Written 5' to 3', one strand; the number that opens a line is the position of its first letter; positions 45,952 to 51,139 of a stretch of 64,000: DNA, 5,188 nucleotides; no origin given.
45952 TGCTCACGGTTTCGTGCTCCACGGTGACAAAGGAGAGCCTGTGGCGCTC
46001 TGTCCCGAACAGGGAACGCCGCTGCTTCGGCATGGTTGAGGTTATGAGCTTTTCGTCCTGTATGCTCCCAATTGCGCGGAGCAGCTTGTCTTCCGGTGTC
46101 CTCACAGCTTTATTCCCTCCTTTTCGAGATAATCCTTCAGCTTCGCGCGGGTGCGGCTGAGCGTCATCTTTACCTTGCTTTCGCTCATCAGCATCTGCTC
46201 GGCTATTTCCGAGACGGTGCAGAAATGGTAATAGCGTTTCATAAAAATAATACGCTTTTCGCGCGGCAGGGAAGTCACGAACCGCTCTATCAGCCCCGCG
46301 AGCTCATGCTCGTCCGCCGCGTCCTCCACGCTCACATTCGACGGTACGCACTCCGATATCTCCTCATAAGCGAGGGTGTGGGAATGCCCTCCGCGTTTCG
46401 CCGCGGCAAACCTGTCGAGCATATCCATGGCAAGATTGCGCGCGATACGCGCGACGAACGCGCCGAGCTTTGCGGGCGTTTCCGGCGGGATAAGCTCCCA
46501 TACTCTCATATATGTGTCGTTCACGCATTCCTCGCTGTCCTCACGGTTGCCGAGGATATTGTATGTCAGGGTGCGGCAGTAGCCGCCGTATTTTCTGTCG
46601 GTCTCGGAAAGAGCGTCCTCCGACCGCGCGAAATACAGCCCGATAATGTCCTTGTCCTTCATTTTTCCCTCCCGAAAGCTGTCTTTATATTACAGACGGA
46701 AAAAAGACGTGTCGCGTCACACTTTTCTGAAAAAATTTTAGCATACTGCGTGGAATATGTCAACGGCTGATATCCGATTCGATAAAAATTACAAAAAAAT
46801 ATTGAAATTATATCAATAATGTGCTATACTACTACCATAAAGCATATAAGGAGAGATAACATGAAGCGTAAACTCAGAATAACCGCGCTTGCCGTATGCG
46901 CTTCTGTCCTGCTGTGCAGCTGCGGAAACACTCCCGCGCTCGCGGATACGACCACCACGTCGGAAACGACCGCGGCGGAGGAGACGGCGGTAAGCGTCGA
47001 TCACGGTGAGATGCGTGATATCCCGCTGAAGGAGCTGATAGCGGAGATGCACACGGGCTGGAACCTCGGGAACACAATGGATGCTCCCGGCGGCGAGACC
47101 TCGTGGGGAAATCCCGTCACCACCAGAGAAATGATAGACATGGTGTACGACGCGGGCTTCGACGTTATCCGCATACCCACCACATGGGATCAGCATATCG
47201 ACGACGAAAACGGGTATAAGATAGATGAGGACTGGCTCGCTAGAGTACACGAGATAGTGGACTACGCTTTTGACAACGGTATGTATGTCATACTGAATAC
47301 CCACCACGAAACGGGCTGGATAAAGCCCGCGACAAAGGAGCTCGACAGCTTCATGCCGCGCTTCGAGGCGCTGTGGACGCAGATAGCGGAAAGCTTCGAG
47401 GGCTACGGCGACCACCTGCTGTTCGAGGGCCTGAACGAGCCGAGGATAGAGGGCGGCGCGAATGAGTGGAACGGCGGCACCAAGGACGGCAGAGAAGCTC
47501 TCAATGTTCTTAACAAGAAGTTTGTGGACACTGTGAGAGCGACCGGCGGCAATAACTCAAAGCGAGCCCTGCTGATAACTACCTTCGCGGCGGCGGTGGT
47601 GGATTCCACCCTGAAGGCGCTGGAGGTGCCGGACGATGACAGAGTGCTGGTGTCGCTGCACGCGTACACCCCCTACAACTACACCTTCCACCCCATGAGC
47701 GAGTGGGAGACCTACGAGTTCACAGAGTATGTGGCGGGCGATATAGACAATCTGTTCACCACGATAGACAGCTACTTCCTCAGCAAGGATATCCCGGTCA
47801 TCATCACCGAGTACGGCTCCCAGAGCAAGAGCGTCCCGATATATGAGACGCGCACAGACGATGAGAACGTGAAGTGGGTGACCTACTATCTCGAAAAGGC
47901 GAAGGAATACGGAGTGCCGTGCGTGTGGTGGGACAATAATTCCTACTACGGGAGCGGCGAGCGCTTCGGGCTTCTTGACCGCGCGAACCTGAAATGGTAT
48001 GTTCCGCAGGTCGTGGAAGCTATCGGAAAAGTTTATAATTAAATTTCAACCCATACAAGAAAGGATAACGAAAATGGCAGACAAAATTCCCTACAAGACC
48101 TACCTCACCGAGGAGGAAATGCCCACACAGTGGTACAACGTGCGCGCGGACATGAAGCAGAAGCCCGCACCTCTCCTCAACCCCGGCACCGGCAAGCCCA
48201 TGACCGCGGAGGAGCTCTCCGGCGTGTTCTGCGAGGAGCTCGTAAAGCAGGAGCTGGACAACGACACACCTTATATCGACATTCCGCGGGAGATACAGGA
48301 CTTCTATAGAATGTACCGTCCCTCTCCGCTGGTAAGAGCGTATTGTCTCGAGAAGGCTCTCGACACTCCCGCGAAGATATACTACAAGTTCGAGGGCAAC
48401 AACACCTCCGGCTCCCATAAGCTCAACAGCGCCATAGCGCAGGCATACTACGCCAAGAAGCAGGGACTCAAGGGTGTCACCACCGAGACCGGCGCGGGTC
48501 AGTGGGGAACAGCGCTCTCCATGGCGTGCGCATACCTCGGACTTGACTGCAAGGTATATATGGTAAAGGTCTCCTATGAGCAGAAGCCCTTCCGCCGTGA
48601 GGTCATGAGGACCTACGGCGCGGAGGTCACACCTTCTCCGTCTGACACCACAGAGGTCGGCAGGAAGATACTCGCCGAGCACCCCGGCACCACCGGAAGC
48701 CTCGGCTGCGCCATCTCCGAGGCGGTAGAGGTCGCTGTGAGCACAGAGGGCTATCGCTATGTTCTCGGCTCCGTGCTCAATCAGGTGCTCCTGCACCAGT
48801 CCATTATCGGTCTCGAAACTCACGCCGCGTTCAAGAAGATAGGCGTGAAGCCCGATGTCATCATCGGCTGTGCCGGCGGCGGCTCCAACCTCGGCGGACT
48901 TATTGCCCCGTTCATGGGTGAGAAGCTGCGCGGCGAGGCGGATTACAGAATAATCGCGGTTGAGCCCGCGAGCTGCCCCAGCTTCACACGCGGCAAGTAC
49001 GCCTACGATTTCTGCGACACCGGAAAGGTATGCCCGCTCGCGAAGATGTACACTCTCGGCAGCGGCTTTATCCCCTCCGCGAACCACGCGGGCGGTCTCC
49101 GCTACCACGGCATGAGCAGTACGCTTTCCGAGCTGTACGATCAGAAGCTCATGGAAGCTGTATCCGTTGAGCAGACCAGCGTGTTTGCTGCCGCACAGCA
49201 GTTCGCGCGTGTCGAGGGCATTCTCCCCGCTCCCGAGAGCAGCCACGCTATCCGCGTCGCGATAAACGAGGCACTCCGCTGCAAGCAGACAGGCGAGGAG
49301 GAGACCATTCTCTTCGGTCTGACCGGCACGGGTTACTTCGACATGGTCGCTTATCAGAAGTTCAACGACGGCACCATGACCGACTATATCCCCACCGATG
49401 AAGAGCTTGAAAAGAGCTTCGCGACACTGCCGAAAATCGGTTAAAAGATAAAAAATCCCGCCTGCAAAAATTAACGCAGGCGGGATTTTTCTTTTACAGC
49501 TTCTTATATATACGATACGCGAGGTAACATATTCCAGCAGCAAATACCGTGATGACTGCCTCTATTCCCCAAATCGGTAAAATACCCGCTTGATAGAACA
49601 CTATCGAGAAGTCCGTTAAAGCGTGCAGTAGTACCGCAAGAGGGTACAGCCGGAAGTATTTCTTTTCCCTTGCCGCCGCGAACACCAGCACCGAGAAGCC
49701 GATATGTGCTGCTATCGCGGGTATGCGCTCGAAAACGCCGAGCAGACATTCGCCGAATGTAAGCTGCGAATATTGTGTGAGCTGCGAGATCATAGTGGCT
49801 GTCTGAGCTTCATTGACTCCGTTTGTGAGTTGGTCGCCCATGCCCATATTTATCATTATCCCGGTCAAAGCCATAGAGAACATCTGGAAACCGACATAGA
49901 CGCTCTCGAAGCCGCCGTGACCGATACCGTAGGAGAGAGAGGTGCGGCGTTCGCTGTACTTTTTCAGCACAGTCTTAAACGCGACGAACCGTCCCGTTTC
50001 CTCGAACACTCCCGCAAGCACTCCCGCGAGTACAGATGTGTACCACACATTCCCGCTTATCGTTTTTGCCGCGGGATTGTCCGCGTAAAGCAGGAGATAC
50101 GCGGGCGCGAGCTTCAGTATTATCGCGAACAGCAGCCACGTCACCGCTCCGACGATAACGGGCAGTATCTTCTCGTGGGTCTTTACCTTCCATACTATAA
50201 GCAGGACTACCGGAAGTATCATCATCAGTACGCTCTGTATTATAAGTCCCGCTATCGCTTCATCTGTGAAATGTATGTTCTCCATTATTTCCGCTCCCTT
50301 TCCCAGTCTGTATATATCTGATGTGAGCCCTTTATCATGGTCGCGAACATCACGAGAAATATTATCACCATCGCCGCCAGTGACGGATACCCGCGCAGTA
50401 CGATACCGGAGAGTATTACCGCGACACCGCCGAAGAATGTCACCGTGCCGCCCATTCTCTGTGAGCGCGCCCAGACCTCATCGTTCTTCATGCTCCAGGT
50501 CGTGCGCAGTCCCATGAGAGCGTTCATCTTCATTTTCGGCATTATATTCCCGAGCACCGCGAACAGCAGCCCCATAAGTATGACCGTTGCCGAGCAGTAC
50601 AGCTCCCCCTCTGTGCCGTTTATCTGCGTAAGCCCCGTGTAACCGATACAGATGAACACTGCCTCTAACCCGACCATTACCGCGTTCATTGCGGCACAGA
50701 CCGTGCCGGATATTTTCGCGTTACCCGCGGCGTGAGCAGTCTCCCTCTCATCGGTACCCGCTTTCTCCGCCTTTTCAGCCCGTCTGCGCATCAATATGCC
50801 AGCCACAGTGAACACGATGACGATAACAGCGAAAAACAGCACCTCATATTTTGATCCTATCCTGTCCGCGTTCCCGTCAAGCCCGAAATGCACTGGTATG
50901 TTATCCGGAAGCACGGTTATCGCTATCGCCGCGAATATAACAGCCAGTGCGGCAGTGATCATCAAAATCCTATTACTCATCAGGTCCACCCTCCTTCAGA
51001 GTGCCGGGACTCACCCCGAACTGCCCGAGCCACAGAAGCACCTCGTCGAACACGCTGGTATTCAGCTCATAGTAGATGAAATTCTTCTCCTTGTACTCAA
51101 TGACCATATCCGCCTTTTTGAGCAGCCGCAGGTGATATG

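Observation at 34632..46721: Array of four ECF sigma / large anti-sigma cassettes in alternating families (A-B-A-B): a candidate modular extracellular sensing bank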

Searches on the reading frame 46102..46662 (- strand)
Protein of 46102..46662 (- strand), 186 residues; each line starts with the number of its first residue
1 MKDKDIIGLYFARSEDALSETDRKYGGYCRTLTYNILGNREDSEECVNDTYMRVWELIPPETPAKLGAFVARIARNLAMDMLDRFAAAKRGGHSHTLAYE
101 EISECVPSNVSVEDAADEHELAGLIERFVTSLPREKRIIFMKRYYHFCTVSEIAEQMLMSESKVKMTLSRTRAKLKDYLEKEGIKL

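Call 4: search_protein_families(library=pfam, proteins=[window:46102-46662:-], max_evalue=0.01)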
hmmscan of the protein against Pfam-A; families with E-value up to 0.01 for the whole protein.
window:46102-46662:- (186 aa): 4 families
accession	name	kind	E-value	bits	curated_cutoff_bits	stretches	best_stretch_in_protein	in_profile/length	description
PF08281.18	Sigma70_r4_2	-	3.1e-10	40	25.7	1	124-175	3-54/54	Sigma-70, region 4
PF04542.20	Sigma70_r2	-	8.3e-09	35.6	24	1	27-83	7-66/71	Sigma-70 region 2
PF07638.17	Sigma70_ECF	-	1.5e-07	31.9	21.1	1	47-179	53-183/185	ECF sigma factor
PF04545.22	Sigma70_r4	-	5e-07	29.6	24.1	1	131-176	4-49/50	Sigma-70, region 4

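Call 5: search_protein_families(library=ncbifam, proteins=[window:46102-46662:-], max_evalue=0.01)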
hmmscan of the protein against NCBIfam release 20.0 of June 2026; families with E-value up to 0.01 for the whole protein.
window:46102-46662:- (186 aa): 76 families (the best 25 are shown)
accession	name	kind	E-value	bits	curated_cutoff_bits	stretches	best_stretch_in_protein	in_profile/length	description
TIGR02937.1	sigma70-ECF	superfamily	6e-20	71.5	42.9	1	23-179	8-165/165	sigma-70 family RNA polymerase sigma factor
TIGR02985.1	Sig70_bacteroi1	subfamily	1.4e-19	70.9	126.4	1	24-179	9-162/162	RNA polymerase sigma-70 factor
NF058625.1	sigma_PG0214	equivalog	2.4e-19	69.6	130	1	32-182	20-164/170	GFO_1088 family ECF-type sigma factor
NF008888.0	PRK11922.1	equivalog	4.2e-15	56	204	1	32-182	46-199/231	RNA polymerase sigma factor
TIGR02989.1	Sig-70_gvs1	subfamily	4.8e-13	49.3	124.55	1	34-177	19-156/158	RNA polymerase sigma-70 factor, Rhodopirellula/Verrucomicrobium family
NF009171.0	PRK12518.1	equivalog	2.4e-12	47.1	208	1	2-185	13-190/191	RNA polymerase sigma factor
NF007223.0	PRK09641.1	equivalog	5.6e-12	45.9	209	1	29-181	31-186/187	RNA polymerase sigma factor SigW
NF006930.0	PRK09415.1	subfamily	6.2e-12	45.7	198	1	13-182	13-178/179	RNA polymerase factor sigma C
TIGR02983.1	SigE-fam_strep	subfamily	1.2e-11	44.8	141.55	1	32-181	22-160/162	SigE family RNA polymerase sigma factor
NF009190.0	PRK12538.1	equivalog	9.3e-11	41.9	303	1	32-182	79-222/233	RNA polymerase sigma factor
NF004113.0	PRK05602.1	equivalog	2.2e-10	40.5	208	1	31-183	60-205/211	RNA polymerase sigma factor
NF009166.1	PRK12513.1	equivalog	3.3e-10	40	206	1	36-182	42-189/193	RNA polymerase sigma factor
NF007229.0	PRK09647.1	equivalog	3.4e-10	39.6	265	1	25-182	53-205/220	RNA polymerase sigma factor SigE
NF007220.0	PRK09639.1-5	equivalog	4.2e-10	39.7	260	1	34-182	21-167/181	RNA polymerase sigma factor SigX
TIGR02948.1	SigW_bacill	equivalog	1.3e-09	38.4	243.1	1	25-179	27-184/187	RNA polymerase sigma factor SigW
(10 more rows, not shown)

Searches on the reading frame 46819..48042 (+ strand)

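Call 15: search_protein_families(library=pfam, proteins=[window:46819-48042:+], max_evalue=0.001)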
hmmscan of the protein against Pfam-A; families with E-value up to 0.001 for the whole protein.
window:46819-48042:+ (407 aa): 2 families
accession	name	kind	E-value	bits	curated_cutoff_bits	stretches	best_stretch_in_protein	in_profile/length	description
PF00150.24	Cellulase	-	5.9e-67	226.5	23.5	1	85-375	6-270/272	Cellulase (glycosyl hydrolase family 5)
PF10566.15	Glyco_hydro_97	-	1.9e-05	24.7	32.5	1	92-183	26-118/275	Glycoside hydrolase 97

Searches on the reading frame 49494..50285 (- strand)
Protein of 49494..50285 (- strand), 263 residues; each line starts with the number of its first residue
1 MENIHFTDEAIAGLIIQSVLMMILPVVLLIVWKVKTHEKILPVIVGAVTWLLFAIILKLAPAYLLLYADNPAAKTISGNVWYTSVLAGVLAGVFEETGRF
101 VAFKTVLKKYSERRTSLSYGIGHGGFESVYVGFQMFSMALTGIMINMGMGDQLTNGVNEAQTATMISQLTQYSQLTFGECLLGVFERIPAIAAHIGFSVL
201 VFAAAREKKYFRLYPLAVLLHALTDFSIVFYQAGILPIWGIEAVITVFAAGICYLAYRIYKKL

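Call 15: search_protein_families(library=pfam, proteins=[window:49494-50285:-], max_evalue=0.001)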
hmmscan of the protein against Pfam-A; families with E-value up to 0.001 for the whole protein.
window:49494-50285:- (263 aa): 1 family
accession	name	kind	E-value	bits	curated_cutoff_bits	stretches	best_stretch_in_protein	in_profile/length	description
PF10086.14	YhfC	-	9.1e-42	143.5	24.2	1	21-245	2-221/222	YhfC intramembrane metalloprotease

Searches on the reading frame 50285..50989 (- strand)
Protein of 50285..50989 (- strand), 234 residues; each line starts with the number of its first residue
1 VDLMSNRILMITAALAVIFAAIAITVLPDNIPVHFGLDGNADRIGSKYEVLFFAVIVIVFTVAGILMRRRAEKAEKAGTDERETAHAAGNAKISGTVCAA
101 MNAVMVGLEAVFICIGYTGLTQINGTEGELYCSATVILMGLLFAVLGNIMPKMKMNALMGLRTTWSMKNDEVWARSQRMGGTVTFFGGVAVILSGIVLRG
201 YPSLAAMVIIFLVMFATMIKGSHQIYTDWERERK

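Call 15: search_protein_families(library=pfam, proteins=[window:50285-50989:-], max_evalue=0.001)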
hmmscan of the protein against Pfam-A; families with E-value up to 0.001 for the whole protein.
window:50285-50989:- (234 aa): 2 families
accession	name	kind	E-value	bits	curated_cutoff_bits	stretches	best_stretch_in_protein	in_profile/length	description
PF13630.11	SdpI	-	1.6e-14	54.3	28.2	1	152-219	1-69/71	SdpI/YfhL protein family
PF07853.16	DUF1648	-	1.2e-12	47.7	28.7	1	12-57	2-48/49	Domain of unknown function (DUF1648)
